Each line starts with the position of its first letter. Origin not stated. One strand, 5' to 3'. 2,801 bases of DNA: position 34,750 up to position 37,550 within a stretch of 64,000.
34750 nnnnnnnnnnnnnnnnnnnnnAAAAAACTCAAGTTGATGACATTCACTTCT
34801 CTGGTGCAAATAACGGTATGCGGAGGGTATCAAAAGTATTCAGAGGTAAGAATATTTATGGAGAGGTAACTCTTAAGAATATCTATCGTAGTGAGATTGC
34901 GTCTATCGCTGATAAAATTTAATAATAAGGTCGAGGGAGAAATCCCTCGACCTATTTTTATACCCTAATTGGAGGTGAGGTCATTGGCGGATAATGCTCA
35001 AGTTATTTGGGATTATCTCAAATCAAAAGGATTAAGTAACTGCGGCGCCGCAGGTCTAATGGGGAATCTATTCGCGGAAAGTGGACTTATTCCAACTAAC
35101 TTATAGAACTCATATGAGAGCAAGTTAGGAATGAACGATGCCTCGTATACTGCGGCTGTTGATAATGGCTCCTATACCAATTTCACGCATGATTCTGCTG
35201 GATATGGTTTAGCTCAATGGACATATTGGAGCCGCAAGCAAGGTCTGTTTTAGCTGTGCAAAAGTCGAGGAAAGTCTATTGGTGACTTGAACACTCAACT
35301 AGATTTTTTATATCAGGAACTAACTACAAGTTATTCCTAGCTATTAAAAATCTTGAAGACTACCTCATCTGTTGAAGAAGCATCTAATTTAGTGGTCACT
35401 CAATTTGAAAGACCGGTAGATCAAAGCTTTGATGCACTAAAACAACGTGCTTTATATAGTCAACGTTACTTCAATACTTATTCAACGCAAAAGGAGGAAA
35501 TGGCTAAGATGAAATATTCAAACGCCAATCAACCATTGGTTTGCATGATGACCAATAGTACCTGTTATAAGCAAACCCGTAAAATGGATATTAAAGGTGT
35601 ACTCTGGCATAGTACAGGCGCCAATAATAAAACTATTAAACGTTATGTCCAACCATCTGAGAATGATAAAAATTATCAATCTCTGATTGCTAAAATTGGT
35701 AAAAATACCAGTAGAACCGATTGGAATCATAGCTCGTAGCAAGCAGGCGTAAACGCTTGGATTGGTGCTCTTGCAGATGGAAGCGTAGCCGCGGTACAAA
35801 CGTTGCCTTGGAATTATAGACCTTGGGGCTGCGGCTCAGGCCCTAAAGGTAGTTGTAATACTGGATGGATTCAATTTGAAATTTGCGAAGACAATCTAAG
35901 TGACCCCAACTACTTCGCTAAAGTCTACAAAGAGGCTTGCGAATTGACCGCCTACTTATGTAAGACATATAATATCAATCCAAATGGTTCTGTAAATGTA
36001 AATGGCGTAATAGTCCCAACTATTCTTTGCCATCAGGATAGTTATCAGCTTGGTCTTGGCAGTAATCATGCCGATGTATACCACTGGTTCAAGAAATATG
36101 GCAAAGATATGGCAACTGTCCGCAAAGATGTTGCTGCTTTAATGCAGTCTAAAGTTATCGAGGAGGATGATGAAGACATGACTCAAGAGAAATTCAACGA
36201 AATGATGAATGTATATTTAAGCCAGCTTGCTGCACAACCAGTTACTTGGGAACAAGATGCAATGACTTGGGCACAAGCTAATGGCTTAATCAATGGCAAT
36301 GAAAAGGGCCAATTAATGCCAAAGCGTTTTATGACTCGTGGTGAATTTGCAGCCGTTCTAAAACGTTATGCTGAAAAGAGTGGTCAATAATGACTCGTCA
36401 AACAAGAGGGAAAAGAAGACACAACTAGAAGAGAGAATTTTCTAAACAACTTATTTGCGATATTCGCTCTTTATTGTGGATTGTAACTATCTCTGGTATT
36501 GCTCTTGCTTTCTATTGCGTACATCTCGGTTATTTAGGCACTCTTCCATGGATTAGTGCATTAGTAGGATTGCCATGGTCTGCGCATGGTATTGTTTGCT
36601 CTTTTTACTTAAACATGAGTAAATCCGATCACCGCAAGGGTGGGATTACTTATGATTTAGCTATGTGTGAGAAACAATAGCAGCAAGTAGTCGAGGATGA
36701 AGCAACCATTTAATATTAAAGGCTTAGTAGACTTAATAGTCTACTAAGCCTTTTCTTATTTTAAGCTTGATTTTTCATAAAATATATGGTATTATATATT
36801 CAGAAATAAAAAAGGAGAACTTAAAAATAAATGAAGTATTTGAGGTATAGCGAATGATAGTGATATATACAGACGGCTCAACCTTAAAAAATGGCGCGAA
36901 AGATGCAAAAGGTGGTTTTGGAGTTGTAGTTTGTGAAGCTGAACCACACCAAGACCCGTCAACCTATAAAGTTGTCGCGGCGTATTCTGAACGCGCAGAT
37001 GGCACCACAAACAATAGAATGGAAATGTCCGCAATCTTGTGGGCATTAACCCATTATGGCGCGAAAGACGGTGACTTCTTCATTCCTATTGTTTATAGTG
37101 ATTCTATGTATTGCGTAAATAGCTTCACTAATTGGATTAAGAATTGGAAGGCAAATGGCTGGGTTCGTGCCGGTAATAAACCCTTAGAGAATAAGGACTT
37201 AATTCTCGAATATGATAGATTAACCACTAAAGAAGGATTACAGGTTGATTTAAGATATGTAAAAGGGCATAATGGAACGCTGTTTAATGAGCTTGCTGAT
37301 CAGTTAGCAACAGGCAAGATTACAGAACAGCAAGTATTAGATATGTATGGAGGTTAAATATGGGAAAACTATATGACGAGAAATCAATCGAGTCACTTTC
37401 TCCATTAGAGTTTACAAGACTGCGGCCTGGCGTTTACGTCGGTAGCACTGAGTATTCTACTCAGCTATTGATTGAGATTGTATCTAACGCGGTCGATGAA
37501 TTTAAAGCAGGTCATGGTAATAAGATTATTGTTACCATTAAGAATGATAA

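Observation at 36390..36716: Holin gene has an upstream in-frame ATG separated from the TM core by a TAG codon: possible recoding-dependent antiholin/holin dual start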

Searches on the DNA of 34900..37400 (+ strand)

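Call 8: search_dna_similar(query=window:34900-37400:+, collection=phages, mode=distant, max_rows=20)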
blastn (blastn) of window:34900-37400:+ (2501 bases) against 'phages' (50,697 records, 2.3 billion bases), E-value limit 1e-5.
Records with a match: 1; places in all: 1; records where one place covers at least 80% of the query: 0.
Best place of each record, by identity: 60-80% 1.
By first word of the organism name: Dulem 1.
By host as written in the record: Propithecus coquereli 1.
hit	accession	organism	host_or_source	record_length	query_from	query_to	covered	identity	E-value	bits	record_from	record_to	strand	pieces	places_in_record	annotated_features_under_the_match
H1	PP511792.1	Dulem virus 33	Propithecus coquereli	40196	1643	1756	5%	73.9%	7e-8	66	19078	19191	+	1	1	hypothetical protein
